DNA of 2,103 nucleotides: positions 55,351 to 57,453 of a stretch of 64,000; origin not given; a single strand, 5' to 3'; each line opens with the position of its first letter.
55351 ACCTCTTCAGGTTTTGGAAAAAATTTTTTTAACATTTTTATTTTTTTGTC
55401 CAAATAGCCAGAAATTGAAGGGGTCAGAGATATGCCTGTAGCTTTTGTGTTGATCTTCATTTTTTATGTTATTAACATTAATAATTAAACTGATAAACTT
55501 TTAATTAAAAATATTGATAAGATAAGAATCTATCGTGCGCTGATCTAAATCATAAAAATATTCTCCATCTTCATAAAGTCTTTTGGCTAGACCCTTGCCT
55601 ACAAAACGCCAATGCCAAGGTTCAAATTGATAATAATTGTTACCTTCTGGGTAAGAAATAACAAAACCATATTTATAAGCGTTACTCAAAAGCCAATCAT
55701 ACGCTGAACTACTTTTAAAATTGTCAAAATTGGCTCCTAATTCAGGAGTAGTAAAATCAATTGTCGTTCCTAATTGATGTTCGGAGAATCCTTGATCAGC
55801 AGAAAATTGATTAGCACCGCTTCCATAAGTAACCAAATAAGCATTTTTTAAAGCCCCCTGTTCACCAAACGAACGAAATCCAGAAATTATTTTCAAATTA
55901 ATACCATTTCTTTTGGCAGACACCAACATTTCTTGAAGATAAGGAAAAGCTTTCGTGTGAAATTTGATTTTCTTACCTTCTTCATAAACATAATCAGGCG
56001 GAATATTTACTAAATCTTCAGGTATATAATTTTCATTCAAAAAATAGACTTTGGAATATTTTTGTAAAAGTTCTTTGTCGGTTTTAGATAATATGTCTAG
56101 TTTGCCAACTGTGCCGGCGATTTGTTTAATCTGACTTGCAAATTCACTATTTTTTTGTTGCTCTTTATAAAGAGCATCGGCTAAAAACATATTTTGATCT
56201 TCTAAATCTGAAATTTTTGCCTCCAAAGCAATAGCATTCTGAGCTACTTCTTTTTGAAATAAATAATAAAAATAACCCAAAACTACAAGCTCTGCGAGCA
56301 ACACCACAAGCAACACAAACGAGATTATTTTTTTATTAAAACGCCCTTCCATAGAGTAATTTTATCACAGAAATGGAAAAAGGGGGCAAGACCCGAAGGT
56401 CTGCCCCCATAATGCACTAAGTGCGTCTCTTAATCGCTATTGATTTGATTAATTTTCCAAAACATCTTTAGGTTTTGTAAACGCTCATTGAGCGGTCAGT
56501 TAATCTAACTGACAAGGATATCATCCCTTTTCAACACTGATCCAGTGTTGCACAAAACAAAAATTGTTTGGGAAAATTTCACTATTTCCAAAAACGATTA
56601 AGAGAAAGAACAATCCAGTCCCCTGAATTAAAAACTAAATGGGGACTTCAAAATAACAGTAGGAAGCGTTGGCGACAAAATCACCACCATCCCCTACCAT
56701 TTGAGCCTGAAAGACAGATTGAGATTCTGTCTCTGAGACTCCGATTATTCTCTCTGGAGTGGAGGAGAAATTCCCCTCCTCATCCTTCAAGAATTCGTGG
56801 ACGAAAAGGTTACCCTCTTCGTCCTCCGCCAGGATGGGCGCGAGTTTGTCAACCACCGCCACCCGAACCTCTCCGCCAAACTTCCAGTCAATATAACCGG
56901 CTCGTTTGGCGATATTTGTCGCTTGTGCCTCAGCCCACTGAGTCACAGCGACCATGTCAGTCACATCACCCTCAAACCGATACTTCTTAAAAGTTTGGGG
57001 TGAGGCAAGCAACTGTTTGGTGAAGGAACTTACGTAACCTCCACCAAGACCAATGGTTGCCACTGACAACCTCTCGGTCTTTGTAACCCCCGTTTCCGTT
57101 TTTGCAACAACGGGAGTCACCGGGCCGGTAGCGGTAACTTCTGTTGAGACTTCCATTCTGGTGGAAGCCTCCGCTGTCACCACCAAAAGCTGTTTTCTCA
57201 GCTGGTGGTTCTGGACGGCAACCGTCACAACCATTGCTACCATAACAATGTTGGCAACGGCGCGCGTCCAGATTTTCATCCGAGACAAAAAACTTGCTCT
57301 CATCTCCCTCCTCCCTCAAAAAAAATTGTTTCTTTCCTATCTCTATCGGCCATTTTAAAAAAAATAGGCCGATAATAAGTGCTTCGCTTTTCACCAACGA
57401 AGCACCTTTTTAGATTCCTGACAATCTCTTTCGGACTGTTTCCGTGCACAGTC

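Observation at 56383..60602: High-GC (about 55%) four-gene island encoding exported and OmpA-like proteins, bounded by palindromes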

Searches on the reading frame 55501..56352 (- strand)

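Call 9: search_protein_families(library=pfam, proteins=[window:55501-56352:-], max_evalue=0.01)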
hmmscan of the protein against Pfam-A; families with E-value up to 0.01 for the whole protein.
window:55501-56352:- (283 aa): 2 families
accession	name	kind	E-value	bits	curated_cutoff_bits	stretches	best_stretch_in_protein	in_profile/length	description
PF02557.22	VanY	-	5.6e-32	110.7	25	1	129-253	2-132/132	D-alanyl-D-alanine carboxypeptidase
PF24073.1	DUF7365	-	0.0032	18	27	1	1-98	1-93/101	Coiled-coil region of unknown function (DUF7365)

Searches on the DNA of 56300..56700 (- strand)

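Call 63: search_rna_families(source=window, start=56300, end=56700, threshold=evalue, max_evalue=10)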
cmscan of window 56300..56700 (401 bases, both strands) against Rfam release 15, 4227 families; matches with E-value up to 10: 10.
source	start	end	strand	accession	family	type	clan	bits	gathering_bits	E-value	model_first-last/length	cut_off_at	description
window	56447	56581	-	RF03926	MIR1435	Gene; miRNA;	-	18.3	94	3.6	1-186/186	no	MIR1435 microRNA precursor family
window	56374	56409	-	RF01838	sobemo_FSE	Cis-reg; frameshift_element;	-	17.8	55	0.41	26-61/79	no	sobemovirus ribosomal frameshift elemental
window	56528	56635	-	RF00199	SL2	Gene;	CL00020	17.7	41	3.6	1-110/110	no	SL2 RNA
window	56421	56529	-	RF04192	carA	Cis-reg;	-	17.4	100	0.48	1-202/202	no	carA ncRNA motif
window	56377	56410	-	RF02499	Atu_C4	Gene; sRNA;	-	16.9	80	0.85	29-68/70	no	Rhizobiales sRNA Atu_C4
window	56377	56453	-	RF01489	sbrA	Gene; sRNA;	-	16.2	45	1.1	1-71/71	no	Listeria sRNA sbrA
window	56605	56660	-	RF00110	RybB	Gene; sRNA;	-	15.5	40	1.2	1-79/79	no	RybB RNA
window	56598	56658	+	RF02289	TtnuCD13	Gene; snRNA; snoRNA; CD-box;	-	15.3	75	7.8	1-63/63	no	Tetrahymena snoRNA TtnuCD13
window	56541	56566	-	RF00713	mir-239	Gene; miRNA;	-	13.4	49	7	1-74/74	no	mir-239 microRNA precursor family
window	56300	56432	-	RF02583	Teg23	Gene; sRNA;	-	10.4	166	5.4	1-119/433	3'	S. aureus Teg23 small RNA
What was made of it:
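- On Any Rfam family (release 15): For 56300-56700 the best score is 18 bits against gathering scores of 41-166 (call 63).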

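Call 74: build_rna_model(alignment_id=A8)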
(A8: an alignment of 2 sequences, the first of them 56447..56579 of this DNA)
Model R1 built from alignment A8 (2 sequences, 133 columns); structure: RNAalifold consensus.
model positions 133; base pairs 45; branch points 3; effective number of sequences 0.67; information 0.591 bits per position. Calibrated on 0.2 Mb of random sequence (short: E-values are rough).
structure used (alignment columns):
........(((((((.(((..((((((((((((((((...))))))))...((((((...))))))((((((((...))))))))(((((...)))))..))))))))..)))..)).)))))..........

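Call 75: search_with_rna_model(model_id=R1, sources=[window, L001, L002, L003, L006, L007, L008, L043, L044, L045, L046], max_evalue=1)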
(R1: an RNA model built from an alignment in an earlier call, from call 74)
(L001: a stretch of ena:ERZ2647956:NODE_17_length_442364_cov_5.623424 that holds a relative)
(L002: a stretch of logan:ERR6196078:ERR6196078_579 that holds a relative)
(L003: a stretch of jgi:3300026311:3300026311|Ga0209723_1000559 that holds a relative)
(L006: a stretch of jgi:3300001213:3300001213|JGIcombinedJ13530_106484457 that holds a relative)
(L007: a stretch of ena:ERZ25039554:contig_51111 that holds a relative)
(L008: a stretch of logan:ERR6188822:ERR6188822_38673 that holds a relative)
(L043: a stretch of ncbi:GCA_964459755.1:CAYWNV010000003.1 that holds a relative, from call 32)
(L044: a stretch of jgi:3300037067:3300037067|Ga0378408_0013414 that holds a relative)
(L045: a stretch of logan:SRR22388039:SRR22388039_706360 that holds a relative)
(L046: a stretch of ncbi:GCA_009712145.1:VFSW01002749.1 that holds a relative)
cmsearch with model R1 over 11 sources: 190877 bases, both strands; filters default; matches with E-value up to 1: 16.
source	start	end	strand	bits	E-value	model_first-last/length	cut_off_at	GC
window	56447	56579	-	163.1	5e-43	1-133/133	no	0.34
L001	13029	13161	+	163.1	5e-43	1-133/133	no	0.34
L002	12553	12685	+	163.1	5e-43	1-133/133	no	0.34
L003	8522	8654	+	163.1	5e-43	1-133/133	no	0.34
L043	10764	10896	+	162.5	7.7e-43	1-133/133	no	0.32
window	56450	56582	+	28.3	0.00014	1-133/133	no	0.35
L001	13026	13158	-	28.3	0.00014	1-133/133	no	0.35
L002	12550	12682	-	28.3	0.00014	1-133/133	no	0.35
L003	8519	8651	-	28.3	0.00014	1-133/133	no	0.35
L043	10763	10892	-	27.9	0.00018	1-133/133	no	0.32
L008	5585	5739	+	26.2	0.00055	1-133/133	no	0.37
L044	5776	5920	+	21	0.016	1-133/133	no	0.35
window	58191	58276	-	15.5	0.62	1-133/133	no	0.44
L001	11332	11417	+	15.5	0.62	1-133/133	no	0.44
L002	10856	10941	+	15.5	0.62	1-133/133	no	0.44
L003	6825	6910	+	15.5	0.62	1-133/133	no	0.44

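Call 77: search_with_rna_model(model_id=R1, sources=[window, L043, L008, L044], max_evalue=0.05, show_alignments=6, make_alignment=true)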
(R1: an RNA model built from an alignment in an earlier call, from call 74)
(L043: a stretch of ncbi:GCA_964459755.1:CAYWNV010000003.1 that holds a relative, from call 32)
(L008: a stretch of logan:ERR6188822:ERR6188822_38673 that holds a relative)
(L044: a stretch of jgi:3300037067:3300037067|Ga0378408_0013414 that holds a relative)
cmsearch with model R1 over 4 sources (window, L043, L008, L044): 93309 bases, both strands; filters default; matches with E-value up to 0.05: 6.
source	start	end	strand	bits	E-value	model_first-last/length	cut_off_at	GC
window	56447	56579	-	163.1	2.5e-43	1-133/133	no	0.34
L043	10764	10896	+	162.5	3.8e-43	1-133/133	no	0.32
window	56450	56582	+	28.3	6.9e-05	1-133/133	no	0.35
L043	10763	10892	-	27.9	8.7e-05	1-133/133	no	0.32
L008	5585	5739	+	26.2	0.00027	1-133/133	no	0.37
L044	5776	5920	+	21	0.008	1-133/133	no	0.35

Alignment A9: 6 matches aligned to the model, 255 columns, each read 5' to 3' on its own strand. Consensus structure (alignment columns), stored with it:
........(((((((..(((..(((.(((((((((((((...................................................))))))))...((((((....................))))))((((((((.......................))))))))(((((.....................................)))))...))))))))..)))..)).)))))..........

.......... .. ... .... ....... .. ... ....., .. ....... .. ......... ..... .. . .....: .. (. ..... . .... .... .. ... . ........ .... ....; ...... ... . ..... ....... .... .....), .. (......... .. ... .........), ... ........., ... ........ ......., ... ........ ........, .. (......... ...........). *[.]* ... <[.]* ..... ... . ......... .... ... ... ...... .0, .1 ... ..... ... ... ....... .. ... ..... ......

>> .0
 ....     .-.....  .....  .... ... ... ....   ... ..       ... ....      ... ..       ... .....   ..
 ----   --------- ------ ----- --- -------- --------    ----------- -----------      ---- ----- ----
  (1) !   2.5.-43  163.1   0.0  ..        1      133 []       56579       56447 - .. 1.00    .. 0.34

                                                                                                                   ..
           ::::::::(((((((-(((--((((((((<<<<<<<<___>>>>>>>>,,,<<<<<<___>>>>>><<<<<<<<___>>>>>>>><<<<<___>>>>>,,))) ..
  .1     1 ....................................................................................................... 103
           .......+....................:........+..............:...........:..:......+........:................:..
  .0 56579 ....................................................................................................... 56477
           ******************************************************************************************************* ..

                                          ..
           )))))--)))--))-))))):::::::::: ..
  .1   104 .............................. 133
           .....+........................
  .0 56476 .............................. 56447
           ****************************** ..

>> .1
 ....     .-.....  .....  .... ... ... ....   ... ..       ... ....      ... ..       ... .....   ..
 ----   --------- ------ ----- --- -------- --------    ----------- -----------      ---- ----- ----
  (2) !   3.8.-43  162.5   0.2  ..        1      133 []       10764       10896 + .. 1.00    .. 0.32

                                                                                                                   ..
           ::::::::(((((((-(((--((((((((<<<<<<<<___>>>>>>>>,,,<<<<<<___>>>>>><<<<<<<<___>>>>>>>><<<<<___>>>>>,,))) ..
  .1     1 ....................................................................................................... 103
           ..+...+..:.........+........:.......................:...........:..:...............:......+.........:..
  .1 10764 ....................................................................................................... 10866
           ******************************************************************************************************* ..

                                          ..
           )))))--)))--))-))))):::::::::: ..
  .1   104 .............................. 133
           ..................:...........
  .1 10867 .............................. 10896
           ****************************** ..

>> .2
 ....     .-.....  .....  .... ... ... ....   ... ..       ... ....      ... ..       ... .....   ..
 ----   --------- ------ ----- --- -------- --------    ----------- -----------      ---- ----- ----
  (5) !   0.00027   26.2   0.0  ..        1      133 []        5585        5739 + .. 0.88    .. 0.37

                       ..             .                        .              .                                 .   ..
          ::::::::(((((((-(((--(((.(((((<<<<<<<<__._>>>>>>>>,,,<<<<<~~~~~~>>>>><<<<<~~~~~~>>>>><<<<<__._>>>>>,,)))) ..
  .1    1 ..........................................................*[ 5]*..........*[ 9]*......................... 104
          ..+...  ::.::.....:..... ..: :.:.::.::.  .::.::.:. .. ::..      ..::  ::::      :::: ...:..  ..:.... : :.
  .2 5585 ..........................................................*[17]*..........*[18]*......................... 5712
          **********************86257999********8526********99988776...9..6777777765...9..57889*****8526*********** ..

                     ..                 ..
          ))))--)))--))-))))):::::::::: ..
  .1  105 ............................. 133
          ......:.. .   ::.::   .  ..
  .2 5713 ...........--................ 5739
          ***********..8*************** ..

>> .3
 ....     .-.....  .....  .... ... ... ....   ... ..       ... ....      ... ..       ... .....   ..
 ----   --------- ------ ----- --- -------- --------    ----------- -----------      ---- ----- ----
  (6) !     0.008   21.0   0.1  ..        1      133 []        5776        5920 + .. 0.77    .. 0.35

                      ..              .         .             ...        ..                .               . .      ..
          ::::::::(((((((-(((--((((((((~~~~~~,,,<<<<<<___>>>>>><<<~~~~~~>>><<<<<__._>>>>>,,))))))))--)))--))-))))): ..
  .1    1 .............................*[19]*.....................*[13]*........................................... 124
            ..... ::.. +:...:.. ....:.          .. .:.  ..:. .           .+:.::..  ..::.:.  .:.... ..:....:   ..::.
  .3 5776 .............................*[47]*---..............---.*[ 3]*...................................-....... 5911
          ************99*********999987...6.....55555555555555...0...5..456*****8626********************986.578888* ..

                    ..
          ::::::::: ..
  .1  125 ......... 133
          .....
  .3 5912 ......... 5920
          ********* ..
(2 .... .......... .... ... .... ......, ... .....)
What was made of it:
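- Covariance-model hits fall directly after P4 in L008 (E 3e-4) and L044 (E 8e-3) (calls 75, 77).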

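Call 83: search_with_rna_model(model_id=R1, sources=[L047, L045, L046, L006, L007], max_evalue=10, filters=off)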
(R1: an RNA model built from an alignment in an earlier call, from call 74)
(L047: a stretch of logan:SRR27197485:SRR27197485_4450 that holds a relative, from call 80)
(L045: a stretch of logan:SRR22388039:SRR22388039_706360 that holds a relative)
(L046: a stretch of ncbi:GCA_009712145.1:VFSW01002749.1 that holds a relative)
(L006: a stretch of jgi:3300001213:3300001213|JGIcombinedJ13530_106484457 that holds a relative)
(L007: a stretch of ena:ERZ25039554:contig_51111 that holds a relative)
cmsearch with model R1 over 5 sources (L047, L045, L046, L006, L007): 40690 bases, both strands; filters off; matches with E-value up to 10: 18.
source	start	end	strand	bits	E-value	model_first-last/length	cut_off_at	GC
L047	1055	1187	+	158.2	2.7e-42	1-133/133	no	0.34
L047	1054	1183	-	24.1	0.00046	1-133/133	no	0.34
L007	2173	2220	+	14.8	0.21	1-133/133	no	0.4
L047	232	275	+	11.8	1.5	1-133/133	no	0.36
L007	7392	7441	+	10.8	2.9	1-133/133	no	0.28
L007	8328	8385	+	10.7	3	1-133/133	no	0.21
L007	5936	5989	-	10.1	4.6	1-133/133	no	0.24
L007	9452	9508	+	9.8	5.7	1-133/133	no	0.23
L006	2297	2342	-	9.7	6.1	1-133/133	no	0.43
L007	8303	8400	-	9.4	7.1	1-133/133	no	0.21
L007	9446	9504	-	9.3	7.6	1-133/133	no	0.24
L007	1406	1449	-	9.3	7.9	1-133/133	no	0.3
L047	522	562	+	9.2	8.2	1-133/133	no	0.32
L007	909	951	-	9.2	8.5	1-133/133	no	0.28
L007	5570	5638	-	9.1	8.9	1-133/133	no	0.25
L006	1283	1324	+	9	9.6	1-133/133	no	0.33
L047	1565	1609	+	9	9.7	1-133/133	no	0.24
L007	6954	7008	-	8.9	9.8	1-133/133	no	0.49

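Call 106: search_with_rna_model(model_id=R1, source=window, filters=off, max_evalue=1)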
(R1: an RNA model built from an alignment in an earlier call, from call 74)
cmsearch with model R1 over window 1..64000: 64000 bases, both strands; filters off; matches with E-value up to 1: 12.
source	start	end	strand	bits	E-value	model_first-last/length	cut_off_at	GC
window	56447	56579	-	163.1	1.7e-43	1-133/133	no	0.34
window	56450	56582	+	27.9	6e-05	1-133/133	no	0.35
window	47640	47715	+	18.2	0.035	1-133/133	no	0.32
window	7627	7677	+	17.9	0.044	1-133/133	no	0.22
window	37334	37408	+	16.1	0.14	1-133/133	no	0.28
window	55295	55377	+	15.9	0.16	1-133/133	no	0.3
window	58182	58288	-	15.6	0.19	1-133/133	no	0.49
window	62310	62363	-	14.5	0.39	1-133/133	no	0.3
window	1267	1317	-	13.7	0.69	1-133/133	no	0.25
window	56028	56072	-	13.5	0.8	1-133/133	no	0.18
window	20536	20594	+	13.4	0.82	1-133/133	no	0.24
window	40442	40501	-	13.1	0.98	1-133/133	no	0.28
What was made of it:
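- Closest known: Multi-hairpin protein-binding or 3'-UTR RNAs. Different: The element is single-copy, not a dispersed repeat (call 106).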

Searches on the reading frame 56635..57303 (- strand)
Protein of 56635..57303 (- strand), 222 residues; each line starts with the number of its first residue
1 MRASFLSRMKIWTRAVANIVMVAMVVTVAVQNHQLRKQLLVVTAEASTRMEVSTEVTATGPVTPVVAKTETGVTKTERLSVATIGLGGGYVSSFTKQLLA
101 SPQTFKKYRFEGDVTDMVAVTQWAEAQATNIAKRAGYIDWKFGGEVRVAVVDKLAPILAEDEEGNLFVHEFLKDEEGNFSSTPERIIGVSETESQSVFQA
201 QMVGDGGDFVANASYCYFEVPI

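Call 9: search_protein_families(library=pfam, proteins=[window:56635-57303:-], max_evalue=0.01)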
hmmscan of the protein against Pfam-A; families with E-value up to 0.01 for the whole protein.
window:56635-57303:- (222 aa): 0 families

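Call 10: search_protein_families(library=ncbifam, proteins=[window:56635-57303:-], max_evalue=0.1)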
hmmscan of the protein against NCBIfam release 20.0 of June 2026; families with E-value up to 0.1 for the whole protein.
window:56635-57303:- (222 aa): 0 families

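Call 26: search_protein_families(library=phrogs, proteins=[window:56635-57303:-], max_evalue=0.01)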
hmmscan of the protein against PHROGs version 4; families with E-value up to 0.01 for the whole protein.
window:56635-57303:- (222 aa): 0 families

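Call 27: search_protein_families(library=padloc, proteins=[window:56635-57303:-], max_evalue=0.01)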
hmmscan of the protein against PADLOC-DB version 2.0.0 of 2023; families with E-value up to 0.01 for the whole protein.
window:56635-57303:- (222 aa): 0 families

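Call 31: find_homologous_proteins(query=window:56635-57303:-, max_evalue=0.001)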
Query window:56635-57303:- (222 aa): 3 proteins with E <= 0.001 among 1193 candidates.
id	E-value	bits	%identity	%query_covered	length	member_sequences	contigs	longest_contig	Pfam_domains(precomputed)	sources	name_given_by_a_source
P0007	2.6e-138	476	100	100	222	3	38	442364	-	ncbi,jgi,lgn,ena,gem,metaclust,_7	metaclust:\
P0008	1.2e-61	226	62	82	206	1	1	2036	-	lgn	-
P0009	3.7e-61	224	54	98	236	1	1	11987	-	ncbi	-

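Call 32: find_encoding_contigs(protein=P0009, flank=10000, max_places=4)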
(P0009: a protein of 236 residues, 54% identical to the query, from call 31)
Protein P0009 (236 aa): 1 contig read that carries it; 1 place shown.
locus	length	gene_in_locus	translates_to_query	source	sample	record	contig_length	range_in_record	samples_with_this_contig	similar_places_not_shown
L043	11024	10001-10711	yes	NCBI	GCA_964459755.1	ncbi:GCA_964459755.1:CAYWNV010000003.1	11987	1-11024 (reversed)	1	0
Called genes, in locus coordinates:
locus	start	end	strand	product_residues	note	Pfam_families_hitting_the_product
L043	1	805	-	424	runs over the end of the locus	-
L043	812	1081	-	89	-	PF00085:Thioredoxin, PF13098:Thioredoxin_2, PF14595:Thioredoxin_9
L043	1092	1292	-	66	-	PF02001:DUF134, PF08281:Sigma70_r4_2 (weak)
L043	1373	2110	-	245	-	PF00106:adh_short, PF08659:KR, PF13561:adh_short_C2, PF23441:SDR (weak)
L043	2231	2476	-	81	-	PF17253:DUF5320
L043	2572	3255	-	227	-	PF18916:Lycopene_cyc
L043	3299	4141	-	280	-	PF13387:Lnb_N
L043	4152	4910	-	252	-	PF03073:TspO_MBR (weak)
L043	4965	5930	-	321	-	PF09864:MliC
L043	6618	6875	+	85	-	-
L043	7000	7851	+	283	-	-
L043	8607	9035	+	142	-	PF00691:OmpA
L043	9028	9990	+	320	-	-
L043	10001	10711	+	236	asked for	-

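Call 80: find_encoding_contigs(protein=P0008, flank=5000, max_places=3)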
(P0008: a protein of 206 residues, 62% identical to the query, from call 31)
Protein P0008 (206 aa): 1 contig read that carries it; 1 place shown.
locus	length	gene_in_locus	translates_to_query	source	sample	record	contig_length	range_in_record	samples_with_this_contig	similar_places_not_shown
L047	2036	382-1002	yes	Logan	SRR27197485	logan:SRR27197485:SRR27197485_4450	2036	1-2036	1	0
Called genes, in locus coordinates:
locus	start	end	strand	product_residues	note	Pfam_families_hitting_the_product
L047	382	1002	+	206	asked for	-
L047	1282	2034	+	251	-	?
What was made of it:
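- Synteny is the same in two other species (calls 32, 80).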

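Call 100: search_solved_structures(query=A13, max_evalue=1)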
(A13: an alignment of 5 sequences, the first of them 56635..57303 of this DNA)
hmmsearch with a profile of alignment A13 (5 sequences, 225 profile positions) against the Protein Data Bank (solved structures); distinct sequences matched with E-value up to 1: 1.
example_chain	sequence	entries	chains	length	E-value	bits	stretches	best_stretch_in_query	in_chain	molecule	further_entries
6xi3_AAA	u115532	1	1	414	0.0083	19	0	151-204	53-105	Large adhesion protein (Lap) involved in biofilm formation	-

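Call 101: search_protein_families(library=pfam, proteins=[L043:9028-9990:+], max_evalue=0.01)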
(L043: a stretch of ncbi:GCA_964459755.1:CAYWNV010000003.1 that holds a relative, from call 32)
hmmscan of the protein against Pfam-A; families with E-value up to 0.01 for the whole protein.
L043:9028-9990:+ (320 aa): 1 family
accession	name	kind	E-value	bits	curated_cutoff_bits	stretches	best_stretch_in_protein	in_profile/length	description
PF00691.25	OmpA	-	7e-05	23.5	27.2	1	91-155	20-82/98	OmpA family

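Call 125: find_related_loci(query=A13, collection=viral_contigs, flank=4000)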
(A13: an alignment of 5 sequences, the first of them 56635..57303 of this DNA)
Query A13 (222 aa) in viral_contigs; peptide patterns used: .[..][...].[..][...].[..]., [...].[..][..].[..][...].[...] (x = any residue, [..] = any of these).
32 stretches matched a pattern, but none encodes a relative of the query by tblastn (E <= 1e-3).
